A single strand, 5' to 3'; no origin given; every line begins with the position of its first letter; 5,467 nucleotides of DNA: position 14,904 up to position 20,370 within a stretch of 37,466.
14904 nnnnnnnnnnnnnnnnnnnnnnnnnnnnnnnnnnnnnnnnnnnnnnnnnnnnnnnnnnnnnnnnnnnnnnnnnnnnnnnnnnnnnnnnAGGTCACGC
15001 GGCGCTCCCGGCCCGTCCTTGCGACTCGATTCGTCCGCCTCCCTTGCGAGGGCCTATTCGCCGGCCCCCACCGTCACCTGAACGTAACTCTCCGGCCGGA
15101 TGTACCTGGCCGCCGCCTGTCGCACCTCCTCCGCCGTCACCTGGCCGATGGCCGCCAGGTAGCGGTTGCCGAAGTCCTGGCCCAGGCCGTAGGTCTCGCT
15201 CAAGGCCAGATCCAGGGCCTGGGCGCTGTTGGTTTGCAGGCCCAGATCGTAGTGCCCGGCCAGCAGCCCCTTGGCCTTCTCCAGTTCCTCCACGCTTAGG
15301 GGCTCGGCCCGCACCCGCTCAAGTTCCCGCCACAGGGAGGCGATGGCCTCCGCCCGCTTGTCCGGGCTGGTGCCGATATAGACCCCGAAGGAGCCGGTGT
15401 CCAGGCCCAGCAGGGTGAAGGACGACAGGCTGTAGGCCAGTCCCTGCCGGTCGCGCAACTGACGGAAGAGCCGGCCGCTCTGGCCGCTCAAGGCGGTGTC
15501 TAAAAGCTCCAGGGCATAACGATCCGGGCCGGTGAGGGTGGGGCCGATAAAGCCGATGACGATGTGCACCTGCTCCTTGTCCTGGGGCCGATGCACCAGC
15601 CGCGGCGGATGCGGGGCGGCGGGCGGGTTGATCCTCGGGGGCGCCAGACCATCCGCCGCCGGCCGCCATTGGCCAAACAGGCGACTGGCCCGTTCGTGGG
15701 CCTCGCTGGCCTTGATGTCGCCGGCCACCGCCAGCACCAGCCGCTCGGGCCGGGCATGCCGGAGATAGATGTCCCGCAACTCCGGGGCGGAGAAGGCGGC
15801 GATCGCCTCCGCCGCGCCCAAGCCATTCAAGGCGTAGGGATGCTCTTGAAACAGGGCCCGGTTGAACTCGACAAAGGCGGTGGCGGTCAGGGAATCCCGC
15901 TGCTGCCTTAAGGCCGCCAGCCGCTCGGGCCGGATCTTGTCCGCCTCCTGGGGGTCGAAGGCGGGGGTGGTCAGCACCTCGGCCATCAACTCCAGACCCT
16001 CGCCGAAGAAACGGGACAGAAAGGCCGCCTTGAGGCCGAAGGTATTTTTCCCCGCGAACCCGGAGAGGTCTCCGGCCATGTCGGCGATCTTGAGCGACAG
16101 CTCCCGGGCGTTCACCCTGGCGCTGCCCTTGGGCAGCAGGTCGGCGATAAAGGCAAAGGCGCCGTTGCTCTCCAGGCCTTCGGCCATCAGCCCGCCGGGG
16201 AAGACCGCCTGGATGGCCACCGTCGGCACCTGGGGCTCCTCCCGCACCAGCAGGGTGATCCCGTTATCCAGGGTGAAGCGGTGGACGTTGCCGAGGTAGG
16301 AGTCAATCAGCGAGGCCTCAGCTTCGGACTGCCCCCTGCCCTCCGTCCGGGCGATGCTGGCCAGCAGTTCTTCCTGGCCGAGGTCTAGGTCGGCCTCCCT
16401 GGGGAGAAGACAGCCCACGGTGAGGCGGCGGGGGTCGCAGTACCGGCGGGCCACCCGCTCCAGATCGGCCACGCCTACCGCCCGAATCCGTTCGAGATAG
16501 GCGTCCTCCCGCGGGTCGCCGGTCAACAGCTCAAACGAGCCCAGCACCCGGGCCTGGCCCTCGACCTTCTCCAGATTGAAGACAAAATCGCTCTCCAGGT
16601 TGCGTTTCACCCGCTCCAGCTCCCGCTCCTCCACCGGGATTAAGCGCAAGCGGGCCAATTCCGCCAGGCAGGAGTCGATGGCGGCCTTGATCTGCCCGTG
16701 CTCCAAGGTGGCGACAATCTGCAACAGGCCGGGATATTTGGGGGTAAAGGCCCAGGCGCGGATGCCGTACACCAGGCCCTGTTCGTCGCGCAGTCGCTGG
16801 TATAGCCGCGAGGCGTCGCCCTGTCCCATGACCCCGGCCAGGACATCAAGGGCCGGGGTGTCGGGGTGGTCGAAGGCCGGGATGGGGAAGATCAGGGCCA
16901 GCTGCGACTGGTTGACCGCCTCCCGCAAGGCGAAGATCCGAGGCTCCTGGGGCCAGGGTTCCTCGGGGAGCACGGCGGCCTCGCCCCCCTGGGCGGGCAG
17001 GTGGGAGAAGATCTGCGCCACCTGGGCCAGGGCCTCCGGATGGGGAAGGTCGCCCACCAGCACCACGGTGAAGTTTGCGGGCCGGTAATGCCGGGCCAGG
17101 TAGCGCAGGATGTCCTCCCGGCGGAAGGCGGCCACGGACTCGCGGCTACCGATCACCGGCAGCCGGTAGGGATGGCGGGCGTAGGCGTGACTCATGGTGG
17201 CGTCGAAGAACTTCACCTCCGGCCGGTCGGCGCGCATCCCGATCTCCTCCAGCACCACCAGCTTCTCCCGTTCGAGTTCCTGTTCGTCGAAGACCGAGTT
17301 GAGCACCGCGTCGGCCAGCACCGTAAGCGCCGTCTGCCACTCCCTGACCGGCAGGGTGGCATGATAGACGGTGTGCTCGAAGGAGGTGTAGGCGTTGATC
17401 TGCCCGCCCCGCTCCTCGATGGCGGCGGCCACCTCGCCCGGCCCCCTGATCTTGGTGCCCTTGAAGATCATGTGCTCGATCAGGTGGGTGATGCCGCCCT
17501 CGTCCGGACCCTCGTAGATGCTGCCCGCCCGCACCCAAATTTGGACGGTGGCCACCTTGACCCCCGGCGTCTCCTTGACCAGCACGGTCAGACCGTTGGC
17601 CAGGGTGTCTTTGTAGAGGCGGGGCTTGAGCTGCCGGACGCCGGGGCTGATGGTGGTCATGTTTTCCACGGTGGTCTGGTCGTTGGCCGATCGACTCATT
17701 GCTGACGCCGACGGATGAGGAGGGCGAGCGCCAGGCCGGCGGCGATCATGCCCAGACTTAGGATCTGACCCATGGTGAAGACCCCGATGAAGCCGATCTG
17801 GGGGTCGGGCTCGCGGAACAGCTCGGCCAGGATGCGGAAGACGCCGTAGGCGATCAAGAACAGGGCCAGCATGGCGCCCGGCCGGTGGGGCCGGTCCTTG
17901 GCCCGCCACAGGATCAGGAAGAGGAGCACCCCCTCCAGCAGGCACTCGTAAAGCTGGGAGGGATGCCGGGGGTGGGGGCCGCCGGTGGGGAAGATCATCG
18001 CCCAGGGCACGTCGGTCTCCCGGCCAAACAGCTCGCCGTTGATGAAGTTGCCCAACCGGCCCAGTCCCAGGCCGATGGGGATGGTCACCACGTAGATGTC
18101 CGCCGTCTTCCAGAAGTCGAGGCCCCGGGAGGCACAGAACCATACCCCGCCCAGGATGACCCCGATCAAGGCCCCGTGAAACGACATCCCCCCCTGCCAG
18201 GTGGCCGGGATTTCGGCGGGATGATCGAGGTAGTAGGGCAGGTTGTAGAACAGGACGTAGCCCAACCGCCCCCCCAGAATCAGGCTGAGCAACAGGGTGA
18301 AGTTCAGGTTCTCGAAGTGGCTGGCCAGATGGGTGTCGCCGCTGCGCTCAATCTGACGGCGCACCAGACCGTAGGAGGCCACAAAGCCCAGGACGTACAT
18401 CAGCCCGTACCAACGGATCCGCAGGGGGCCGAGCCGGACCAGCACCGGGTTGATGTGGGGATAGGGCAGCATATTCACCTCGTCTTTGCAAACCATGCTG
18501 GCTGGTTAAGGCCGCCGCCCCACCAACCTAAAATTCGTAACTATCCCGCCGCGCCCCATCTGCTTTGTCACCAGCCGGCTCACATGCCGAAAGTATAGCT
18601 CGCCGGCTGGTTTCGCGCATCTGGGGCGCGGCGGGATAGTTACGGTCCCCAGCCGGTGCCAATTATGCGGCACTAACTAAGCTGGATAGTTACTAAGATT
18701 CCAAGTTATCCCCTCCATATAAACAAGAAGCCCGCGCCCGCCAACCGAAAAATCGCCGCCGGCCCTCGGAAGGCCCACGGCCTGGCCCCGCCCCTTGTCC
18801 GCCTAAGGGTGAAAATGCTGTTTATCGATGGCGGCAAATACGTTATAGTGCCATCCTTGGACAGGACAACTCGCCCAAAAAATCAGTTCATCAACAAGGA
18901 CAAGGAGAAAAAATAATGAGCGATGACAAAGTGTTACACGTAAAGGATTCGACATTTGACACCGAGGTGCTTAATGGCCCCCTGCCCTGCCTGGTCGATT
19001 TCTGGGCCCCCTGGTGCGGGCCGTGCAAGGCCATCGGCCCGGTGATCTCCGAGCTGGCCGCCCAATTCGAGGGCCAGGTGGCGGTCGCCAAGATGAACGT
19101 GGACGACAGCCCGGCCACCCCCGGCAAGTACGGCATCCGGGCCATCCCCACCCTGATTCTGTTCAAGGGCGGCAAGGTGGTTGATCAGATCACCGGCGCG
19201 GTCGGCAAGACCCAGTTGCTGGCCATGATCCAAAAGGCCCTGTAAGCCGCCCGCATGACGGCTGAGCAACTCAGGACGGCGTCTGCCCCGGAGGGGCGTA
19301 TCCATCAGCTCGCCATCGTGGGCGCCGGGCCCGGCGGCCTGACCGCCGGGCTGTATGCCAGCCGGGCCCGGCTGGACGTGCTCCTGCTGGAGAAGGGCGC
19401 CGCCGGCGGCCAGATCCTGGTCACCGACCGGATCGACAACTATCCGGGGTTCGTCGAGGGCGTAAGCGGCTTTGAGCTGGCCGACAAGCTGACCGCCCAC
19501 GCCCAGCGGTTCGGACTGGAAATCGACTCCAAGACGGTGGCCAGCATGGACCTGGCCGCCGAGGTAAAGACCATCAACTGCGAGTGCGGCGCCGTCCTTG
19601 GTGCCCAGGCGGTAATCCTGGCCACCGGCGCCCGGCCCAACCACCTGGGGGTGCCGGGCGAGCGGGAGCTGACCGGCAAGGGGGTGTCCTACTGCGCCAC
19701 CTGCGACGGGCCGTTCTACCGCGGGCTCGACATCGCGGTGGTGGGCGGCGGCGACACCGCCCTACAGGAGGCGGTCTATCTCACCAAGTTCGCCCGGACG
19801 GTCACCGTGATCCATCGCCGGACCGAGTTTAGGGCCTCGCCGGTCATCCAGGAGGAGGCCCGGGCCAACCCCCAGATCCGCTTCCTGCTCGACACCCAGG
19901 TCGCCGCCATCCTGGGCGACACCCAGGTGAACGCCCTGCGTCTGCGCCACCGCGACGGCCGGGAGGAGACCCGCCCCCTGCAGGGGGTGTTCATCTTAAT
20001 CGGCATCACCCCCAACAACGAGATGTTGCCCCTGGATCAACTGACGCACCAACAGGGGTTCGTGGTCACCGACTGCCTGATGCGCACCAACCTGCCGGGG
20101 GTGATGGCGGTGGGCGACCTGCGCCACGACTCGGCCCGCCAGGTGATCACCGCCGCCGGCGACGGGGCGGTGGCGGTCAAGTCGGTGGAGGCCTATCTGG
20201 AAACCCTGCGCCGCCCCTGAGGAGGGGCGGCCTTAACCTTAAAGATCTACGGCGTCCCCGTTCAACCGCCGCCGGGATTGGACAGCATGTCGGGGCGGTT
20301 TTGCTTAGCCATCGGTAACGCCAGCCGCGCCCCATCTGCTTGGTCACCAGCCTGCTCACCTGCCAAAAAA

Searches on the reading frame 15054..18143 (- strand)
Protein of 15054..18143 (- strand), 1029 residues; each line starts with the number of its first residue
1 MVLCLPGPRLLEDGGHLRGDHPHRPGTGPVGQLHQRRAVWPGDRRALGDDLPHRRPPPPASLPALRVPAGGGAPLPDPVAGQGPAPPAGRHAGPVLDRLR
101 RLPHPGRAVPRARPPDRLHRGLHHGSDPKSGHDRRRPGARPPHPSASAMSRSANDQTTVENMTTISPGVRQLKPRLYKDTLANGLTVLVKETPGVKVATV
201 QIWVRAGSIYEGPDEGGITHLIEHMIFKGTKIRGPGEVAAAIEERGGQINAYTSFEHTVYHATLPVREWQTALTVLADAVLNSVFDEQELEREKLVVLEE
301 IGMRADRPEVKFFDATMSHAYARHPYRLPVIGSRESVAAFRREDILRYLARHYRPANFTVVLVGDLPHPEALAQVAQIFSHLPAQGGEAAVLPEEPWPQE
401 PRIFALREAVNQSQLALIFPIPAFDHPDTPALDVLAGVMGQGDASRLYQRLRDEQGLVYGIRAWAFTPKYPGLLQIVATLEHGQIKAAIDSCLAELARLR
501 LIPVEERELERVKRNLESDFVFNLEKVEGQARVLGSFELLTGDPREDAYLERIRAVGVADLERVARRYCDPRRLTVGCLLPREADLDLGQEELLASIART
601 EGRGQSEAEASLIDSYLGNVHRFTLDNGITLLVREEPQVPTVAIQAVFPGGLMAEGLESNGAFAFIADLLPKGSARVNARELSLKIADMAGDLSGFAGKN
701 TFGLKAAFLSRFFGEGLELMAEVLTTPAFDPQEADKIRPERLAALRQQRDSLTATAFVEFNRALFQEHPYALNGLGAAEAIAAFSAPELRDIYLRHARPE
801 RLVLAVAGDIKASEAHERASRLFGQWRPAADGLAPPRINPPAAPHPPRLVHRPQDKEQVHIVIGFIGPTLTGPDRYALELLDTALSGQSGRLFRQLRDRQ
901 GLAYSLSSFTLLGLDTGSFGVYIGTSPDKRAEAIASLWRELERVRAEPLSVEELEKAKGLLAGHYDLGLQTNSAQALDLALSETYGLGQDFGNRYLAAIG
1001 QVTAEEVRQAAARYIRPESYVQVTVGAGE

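Call 15: search_protein_families(library=pfam, proteins=[window:15054-18143:-], max_evalue=0.001)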
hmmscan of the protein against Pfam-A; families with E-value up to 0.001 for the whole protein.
window:15054-18143:- (1029 aa): 2 families
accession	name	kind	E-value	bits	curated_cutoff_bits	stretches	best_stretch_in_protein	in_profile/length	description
PF05193.26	Peptidase_M16_C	-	3.5e-79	265.3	23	2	784-958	2-178/181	Peptidase M16 inactive domain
PF00675.25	Peptidase_M16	-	8.8e-45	152.7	22.3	2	187-332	2-147/149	Insulinase (Peptidase family M16)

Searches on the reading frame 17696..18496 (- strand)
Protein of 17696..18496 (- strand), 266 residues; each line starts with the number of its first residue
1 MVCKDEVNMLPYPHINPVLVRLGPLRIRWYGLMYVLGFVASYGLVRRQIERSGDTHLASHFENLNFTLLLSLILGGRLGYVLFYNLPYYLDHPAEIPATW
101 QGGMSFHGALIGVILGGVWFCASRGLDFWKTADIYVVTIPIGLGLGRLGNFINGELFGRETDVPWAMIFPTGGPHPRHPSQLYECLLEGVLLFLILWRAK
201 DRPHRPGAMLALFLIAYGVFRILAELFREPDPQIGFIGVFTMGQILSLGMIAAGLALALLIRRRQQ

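Call 15: search_protein_families(library=pfam, proteins=[window:17696-18496:-], max_evalue=0.001)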
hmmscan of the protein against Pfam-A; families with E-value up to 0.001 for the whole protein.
window:17696-18496:- (266 aa): 1 family
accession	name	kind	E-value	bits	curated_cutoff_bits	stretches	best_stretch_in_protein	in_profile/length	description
PF01790.23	LGT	-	9.4e-81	271.1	24.9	1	17-258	1-238/240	Prolipoprotein diacylglyceryl transferase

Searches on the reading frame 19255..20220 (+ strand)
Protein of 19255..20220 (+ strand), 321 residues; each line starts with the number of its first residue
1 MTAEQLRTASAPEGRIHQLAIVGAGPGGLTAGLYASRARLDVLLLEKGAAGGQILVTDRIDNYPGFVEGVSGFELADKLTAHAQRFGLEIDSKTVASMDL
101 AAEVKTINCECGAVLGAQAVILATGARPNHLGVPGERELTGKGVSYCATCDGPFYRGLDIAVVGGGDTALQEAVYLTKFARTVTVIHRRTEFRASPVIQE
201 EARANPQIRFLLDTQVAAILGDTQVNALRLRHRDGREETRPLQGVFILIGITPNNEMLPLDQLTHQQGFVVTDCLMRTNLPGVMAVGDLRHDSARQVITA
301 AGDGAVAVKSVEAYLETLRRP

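Call 15: search_protein_families(library=pfam, proteins=[window:19255-20220:+], max_evalue=0.001)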
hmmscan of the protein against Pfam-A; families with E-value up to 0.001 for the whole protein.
window:19255-20220:+ (321 aa): 7 families
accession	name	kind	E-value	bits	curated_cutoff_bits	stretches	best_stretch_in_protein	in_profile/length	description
PF07992.20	Pyr_redox_2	-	1e-46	160.1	26.1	1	18-304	2-291/291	Pyridine nucleotide-disulphide oxidoreductase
PF13738.12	Pyr_redox_3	-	1e-21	77.9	30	2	70-287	78-305/305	Pyridine nucleotide-disulphide oxidoreductase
PF00070.33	Pyr_redox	-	1.1e-15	58.3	22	1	160-231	2-80/82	Pyridine nucleotide-disulphide oxidoreductase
PF13450.12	NAD_binding_8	-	2.5e-07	31.3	21.9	1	21-52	1-33/68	NAD(P)-binding Rossmann-like domain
PF01266.30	DAO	-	1.2e-06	28.8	27.9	0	19-52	2-37/353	FAD dependent oxidoreductase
PF01946.23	Thi4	-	2e-05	24.4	26.2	0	19-51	20-53/235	Thi4 family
PF03486.20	HI0933_like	-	2.9e-05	24.1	50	0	18-53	2-37/244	HI0933-like protein Rossmann domain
